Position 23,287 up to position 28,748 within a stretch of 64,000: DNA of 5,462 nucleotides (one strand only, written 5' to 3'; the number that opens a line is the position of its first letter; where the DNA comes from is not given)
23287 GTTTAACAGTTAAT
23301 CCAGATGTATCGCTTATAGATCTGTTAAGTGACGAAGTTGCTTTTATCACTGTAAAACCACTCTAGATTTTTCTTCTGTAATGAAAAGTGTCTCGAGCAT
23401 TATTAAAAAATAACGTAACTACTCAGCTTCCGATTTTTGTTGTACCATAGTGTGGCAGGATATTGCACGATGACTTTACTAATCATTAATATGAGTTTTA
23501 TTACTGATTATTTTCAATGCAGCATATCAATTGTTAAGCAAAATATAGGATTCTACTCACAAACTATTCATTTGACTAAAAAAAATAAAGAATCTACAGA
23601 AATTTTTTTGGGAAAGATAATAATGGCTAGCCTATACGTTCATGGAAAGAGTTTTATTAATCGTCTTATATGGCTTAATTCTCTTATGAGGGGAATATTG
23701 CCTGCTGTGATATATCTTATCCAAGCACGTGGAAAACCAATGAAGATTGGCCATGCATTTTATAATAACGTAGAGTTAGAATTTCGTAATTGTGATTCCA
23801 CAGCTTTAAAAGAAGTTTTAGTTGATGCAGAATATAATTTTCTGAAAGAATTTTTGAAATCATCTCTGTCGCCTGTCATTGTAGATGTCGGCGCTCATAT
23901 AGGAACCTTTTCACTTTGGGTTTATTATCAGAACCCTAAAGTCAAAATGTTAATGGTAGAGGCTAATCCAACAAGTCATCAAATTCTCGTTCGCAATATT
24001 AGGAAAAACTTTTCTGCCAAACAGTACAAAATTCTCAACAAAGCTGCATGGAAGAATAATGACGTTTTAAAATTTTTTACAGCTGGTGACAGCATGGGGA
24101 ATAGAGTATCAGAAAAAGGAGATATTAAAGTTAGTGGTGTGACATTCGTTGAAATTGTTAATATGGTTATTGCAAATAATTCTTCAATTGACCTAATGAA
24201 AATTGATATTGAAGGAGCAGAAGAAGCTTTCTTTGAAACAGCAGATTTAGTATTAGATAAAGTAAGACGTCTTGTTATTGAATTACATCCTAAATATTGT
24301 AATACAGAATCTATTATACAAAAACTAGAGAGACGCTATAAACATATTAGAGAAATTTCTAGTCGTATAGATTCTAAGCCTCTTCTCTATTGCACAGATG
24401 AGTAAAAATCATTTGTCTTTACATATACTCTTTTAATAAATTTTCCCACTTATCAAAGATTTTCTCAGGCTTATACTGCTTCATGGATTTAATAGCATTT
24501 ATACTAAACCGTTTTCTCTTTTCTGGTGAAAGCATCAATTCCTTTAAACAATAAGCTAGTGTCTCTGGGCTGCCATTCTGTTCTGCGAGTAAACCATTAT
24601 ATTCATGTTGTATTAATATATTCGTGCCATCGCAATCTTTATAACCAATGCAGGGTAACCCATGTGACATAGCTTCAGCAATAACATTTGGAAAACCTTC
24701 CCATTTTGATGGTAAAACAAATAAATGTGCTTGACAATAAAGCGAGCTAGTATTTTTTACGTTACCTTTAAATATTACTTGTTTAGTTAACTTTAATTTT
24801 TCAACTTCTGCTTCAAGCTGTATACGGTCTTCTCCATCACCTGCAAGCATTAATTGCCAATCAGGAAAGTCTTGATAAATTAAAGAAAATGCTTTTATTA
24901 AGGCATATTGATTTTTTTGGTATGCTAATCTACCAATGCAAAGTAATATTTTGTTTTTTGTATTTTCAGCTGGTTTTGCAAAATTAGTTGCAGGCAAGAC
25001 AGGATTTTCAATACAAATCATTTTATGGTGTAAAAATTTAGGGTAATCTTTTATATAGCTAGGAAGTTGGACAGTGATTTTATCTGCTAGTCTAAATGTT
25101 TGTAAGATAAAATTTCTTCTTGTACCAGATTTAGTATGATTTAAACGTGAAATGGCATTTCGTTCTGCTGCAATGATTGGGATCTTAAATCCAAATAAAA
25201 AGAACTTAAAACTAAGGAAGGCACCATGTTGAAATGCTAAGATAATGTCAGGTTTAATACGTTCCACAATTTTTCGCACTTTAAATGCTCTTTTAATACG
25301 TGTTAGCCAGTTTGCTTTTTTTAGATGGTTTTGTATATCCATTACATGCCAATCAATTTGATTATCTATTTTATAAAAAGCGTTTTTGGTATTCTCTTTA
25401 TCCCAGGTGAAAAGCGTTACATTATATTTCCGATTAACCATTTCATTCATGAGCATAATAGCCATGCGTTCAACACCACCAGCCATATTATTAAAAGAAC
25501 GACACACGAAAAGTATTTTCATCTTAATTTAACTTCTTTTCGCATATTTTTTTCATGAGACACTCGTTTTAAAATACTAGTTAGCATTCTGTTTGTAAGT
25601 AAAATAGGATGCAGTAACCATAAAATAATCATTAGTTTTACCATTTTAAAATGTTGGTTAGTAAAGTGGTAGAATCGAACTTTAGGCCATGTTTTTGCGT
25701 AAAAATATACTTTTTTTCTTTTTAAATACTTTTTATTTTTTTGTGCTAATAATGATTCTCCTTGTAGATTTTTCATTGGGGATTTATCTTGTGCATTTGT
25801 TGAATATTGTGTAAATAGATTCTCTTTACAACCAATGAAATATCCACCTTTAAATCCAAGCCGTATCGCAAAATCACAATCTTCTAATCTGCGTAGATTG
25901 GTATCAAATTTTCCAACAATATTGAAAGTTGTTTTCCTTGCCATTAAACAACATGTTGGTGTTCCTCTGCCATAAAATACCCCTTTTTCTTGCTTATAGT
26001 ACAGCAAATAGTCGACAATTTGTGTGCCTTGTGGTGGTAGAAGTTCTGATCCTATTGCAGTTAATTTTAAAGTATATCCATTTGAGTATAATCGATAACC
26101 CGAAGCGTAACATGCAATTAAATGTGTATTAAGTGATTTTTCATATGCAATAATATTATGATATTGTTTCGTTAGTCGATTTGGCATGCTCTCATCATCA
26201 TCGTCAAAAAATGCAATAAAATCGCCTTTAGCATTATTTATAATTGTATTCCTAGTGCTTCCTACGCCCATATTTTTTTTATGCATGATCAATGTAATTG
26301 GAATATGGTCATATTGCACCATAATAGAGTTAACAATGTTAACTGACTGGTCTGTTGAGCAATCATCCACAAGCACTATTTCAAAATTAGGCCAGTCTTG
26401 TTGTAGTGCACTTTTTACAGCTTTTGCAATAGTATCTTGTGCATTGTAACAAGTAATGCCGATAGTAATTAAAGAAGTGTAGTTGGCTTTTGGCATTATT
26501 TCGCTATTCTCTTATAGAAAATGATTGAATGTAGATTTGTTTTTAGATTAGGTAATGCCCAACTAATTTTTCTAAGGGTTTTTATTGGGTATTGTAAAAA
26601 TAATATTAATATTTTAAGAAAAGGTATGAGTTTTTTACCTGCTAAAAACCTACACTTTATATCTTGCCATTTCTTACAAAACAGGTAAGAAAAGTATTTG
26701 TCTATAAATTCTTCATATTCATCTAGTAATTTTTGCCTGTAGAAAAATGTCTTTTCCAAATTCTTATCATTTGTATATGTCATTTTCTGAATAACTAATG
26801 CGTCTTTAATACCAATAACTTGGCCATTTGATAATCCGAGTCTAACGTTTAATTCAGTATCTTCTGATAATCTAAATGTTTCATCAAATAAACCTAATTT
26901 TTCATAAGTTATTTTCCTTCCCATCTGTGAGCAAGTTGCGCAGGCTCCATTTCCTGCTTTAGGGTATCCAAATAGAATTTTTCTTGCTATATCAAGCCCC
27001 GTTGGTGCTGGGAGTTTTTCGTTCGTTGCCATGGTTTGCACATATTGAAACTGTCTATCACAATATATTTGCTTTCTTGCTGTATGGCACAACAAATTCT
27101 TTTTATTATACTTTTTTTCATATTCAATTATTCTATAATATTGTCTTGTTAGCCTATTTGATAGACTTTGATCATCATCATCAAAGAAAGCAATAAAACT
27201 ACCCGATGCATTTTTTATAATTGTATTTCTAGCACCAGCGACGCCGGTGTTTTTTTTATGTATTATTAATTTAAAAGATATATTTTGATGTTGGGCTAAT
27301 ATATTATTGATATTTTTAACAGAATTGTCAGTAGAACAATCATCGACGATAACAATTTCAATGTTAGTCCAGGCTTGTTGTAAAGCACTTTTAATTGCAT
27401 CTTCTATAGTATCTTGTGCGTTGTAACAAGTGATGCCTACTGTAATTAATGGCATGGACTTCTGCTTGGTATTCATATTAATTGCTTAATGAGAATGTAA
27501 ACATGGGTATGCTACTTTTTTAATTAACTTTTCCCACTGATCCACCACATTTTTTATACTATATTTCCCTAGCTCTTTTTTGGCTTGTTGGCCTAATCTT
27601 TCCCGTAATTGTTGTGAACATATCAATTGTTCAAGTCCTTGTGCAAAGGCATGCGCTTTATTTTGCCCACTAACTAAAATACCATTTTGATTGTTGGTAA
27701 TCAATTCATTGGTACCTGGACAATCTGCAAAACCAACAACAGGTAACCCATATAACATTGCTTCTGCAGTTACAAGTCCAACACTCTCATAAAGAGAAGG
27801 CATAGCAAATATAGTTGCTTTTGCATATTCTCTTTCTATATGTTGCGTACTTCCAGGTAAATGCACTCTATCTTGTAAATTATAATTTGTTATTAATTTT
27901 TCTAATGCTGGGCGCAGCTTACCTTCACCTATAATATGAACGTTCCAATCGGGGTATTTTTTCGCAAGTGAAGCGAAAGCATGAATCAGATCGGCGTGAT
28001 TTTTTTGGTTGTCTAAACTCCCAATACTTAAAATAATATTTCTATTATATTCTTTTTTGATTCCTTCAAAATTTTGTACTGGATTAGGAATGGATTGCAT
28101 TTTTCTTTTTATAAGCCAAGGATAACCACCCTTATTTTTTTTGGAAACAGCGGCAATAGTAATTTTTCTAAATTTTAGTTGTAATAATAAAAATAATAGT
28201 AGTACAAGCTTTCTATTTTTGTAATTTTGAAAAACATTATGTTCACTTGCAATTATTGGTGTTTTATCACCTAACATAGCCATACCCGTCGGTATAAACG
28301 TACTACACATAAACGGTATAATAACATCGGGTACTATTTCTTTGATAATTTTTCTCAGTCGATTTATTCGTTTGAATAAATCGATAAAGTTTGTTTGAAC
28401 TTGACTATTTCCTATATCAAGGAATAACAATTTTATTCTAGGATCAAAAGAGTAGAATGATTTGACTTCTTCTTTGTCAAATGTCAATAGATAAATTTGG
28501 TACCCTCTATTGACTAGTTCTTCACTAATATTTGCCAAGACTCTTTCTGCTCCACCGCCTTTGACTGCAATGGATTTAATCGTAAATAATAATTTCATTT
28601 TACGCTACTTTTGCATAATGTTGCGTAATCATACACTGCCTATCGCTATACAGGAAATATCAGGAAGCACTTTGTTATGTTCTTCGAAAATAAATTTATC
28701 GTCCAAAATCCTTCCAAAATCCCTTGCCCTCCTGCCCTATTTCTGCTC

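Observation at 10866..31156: A ~20 kb AT-rich glycan locus with an unusual enzyme complement: four methyltransferases, a GMC oxidoreductase, an MsbA-like ABC exporter, and no Wzx, Wzz or intact Wzy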

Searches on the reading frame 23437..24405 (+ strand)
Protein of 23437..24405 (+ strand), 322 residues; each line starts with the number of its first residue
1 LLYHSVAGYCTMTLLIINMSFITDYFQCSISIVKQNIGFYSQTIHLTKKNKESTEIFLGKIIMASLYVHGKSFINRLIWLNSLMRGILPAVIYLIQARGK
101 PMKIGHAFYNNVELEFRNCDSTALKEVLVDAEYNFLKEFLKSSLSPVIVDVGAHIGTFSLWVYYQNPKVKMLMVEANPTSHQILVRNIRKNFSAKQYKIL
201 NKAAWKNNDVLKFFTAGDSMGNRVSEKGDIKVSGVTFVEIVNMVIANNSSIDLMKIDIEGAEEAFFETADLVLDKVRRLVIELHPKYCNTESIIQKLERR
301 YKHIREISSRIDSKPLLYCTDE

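Call 4: search_protein_families(library=pfam, proteins=[window:23437-24405:+])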
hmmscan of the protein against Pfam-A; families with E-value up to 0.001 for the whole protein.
window:23437-24405:+ (322 aa): 3 families
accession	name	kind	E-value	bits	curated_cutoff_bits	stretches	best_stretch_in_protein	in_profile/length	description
PF05050.19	Methyltransf_21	-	6.5e-13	49.6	22.7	1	150-297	1-166/173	Methyltransferase FkbM domain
PF05175.20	MTS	-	0.0002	21.5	23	1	129-199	16-85/170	Methyltransferase small domain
PF02475.24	TRM5-TYW2_MTfase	-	0.00032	21.1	28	1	145-192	37-84/164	TRM5/TYW2 methyltransferase domain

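Call 5: search_protein_families(library=ncbifam, proteins=[window:23437-24405:+], max_evalue=0.00001)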
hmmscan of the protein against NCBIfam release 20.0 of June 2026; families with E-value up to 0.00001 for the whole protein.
window:23437-24405:+ (322 aa): 1 family
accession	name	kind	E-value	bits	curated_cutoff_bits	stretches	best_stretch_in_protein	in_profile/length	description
TIGR01444.1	fkbM_fam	subfamily_domain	6.4e-21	75.3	37.7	1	147-284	1-143/143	FkbM family methyltransferase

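Call 62: search_protein_families(library=phrogs, proteins=[window:23437-24405:+], max_evalue=0.00001)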
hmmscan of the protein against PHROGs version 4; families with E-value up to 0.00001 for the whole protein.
window:23437-24405:+ (322 aa): 1 family
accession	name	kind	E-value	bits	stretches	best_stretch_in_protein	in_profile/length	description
phrog_8156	-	other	6.6e-14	52.8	1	146-305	52-213/244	methyltransferase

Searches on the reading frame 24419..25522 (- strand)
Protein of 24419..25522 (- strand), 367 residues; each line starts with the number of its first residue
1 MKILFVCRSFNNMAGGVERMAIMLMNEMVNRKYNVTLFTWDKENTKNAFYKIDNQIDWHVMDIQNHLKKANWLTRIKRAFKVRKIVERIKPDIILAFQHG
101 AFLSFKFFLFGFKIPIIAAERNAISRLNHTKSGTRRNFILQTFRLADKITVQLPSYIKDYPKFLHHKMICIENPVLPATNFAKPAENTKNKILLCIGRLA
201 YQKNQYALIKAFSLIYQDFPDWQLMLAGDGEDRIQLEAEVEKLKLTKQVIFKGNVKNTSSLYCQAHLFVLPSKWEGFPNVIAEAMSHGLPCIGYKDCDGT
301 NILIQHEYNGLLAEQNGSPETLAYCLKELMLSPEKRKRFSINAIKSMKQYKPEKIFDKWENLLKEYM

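Call 4: search_protein_families(library=pfam, proteins=[window:24419-25522:-])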
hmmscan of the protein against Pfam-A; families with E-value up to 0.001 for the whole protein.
window:24419-25522:- (367 aa): 6 families
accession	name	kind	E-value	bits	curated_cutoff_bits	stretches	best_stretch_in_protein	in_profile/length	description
PF00534.26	Glycos_transf_1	-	8.7e-40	136.5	26.4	1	180-345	5-171/172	Glycosyl transferases group 1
PF13692.12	Glyco_trans_1_4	-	5e-32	111.6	27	1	191-330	2-140/142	Glycosyl transferases group 1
PF13439.12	Glyco_transf_4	-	5.9e-09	36.6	28.5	1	15-151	2-139/170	Glycosyltransferase Family 4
PF20706.3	GT4-conflict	-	1.8e-08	34.2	26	1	182-292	190-309/385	Family 4 Glycosyltransferase in conflict systems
PF13579.12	Glyco_trans_4_4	-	3e-05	24.9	29.7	1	15-152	1-134/158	Glycosyl transferase 4-like domain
PF13477.12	Glyco_trans_4_2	-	4e-05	24.2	23.4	1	24-98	16-82/139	Glycosyl transferase 4-like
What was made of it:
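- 24419..25522 (-): GT4 glycosyltransferase (GT4b), PglH-like over its full length. PF00534 136 bits (call 4).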

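Call 56: search_protein_families(library=ncbifam, proteins=[window:24419-25522:-], max_evalue=1e-25)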
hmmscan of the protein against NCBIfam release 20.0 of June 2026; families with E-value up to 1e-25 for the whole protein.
window:24419-25522:- (367 aa): 3 families
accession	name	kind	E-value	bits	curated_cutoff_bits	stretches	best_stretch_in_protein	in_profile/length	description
NF050056.1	ProtGlycPglH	equivalog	5.5e-39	134.2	600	1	1-365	1-352/354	GalNAc-alpha-(1->4)-GalNAc-alpha-(1->3)-diNAcBac-PP-undecaprenol alpha-1,4-N-acetyl-D-galactosaminyltransferase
NF007396.0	PRK09922.1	equivalog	1.2e-27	96.8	385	1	1-365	3-357/361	lipopolysaccharide 1,6-galactosyltransferase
NF047880.1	glyco_SdgA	exception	1.3e-26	93.3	800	1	181-363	306-487/488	serine-aspartate repeat adhesin O-glycosyltransferase SdgA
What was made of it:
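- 24419..25522 (-): NF050056 PglH 134 bits, residues 1-365 against profile 1-352 of 354, below cutoff (call 56).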

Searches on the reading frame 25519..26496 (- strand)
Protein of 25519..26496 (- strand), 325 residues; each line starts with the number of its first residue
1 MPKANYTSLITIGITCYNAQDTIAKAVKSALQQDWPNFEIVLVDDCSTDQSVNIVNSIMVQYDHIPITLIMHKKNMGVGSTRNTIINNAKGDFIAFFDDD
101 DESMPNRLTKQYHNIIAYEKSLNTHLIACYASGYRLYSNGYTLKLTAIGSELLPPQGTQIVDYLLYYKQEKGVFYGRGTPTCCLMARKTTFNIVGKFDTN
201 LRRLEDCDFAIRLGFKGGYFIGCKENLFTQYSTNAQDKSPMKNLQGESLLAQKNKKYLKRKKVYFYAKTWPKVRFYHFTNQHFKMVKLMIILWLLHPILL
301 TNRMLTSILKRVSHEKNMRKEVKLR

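Call 4: search_protein_families(library=pfam, proteins=[window:25519-26496:-])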
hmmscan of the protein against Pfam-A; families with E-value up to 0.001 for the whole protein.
window:25519-26496:- (325 aa): 3 families
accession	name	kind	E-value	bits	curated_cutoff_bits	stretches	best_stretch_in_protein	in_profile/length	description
PF00535.33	Glycos_transf_2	-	1.8e-30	106.5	23.3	1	11-141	1-129/168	Glycosyl transferase family 2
PF13641.12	Glyco_tranf_2_3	-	2.5e-12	47.7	27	1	10-111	3-107/230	Glycosyltransferase like family 2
PF10111.15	Glyco_tranf_2_2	-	6.9e-11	42.6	27.3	1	14-220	4-206/276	Glycosyltransferase like family 2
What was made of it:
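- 25519..26496 (-): GT2 glycosyltransferase (GT2b). PF00535 106 bits (call 4).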

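Call 56: search_protein_families(library=ncbifam, proteins=[window:25519-26496:-], max_evalue=1e-25)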
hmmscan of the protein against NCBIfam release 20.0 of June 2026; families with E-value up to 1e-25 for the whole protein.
window:25519-26496:- (325 aa): 0 families

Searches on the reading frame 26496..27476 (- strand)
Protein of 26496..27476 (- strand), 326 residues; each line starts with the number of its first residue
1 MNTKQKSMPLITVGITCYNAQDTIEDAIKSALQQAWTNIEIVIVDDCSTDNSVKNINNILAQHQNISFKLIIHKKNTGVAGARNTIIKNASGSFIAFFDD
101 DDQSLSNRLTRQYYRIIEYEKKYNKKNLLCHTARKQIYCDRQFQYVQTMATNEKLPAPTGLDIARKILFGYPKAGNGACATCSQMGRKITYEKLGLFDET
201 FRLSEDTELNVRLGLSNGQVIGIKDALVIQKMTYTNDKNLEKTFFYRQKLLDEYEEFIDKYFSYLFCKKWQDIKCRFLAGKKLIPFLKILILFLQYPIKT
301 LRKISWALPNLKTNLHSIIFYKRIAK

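Call 4: search_protein_families(library=pfam, proteins=[window:26496-27476:-])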
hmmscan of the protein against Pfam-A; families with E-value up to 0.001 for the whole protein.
window:26496-27476:- (326 aa): 3 families
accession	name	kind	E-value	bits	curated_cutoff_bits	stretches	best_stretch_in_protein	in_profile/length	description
PF00535.33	Glycos_transf_2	-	8.6e-29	101.1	23.3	1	12-121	1-108/168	Glycosyl transferase family 2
PF10111.15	Glyco_tranf_2_2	-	2.8e-09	37.3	27.3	1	13-216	2-202/276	Glycosyltransferase like family 2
PF13641.12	Glyco_tranf_2_3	-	3.9e-08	34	27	1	11-117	3-111/230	Glycosyltransferase like family 2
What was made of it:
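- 26496..27476 (-): GT2 glycosyltransferase (GT2c). PF00535 101 bits (call 4).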

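Call 56: search_protein_families(library=ncbifam, proteins=[window:26496-27476:-], max_evalue=1e-25)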
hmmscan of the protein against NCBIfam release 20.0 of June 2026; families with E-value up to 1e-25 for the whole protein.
window:26496-27476:- (326 aa): 0 families

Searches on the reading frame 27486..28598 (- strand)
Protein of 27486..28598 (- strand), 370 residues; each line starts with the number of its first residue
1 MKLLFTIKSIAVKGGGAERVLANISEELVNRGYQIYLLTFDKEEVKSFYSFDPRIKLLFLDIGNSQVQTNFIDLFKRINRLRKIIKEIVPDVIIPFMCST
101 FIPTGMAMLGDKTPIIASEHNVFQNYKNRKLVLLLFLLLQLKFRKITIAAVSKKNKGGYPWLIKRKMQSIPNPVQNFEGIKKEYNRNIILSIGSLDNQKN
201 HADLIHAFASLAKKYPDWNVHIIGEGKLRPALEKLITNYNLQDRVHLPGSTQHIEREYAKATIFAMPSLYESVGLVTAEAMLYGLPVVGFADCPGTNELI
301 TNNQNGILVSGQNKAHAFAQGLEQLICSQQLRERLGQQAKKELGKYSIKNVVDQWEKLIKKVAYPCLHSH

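Call 4: search_protein_families(library=pfam, proteins=[window:27486-28598:-])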
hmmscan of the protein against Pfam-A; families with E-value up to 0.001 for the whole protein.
window:27486-28598:- (370 aa): 5 families
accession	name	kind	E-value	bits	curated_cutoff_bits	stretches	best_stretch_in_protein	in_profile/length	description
PF00534.26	Glycos_transf_1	-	2.4e-39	135.1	26.4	1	180-341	9-171/172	Glycosyl transferases group 1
PF13692.12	Glyco_trans_1_4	-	4.3e-33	115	27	1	187-326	2-140/142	Glycosyl transferases group 1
PF13439.12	Glyco_transf_4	-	2.6e-10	41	28.5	1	15-141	2-130/170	Glycosyltransferase Family 4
PF13477.12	Glyco_trans_4_2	-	2.9e-07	31.2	23.4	1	19-146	11-132/139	Glycosyl transferase 4-like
PF20706.3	GT4-conflict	-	6e-06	25.9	26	1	185-289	196-310/385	Family 4 Glycosyltransferase in conflict systems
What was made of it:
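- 27486..28598 (-): GT4 glycosyltransferase (GT4c), PglH/PglJ-like. PF00534 135 bits (call 4).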

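Call 56: search_protein_families(library=ncbifam, proteins=[window:27486-28598:-], max_evalue=1e-25)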
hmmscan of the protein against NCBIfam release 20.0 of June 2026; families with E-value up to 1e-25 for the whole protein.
window:27486-28598:- (370 aa): 3 families
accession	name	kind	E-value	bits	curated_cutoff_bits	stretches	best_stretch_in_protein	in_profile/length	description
NF050056.1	ProtGlycPglH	equivalog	1e-46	159.7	600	1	1-362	1-353/354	GalNAc-alpha-(1->4)-GalNAc-alpha-(1->3)-diNAcBac-PP-undecaprenol alpha-1,4-N-acetyl-D-galactosaminyltransferase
NF050063.1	ProtGlycPglJ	equivalog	2.1e-28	99.6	500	1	12-350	11-354/363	N-acetylgalactosamine-N,N'-diacetylbacillosaminyl-diphospho-undecaprenol 4-alpha-N-acetylgalactosaminyltransferase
NF041876.1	EPS_EpsE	equivalog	2.6e-28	99.4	400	1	188-343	216-376/389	exopolysaccharide biosynthesis GT4 family glycosyltransferase EpsE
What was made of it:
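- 27486..28598 (-): PglH 160 bits full length, PglJ 100 bits, both below cutoff (call 56).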
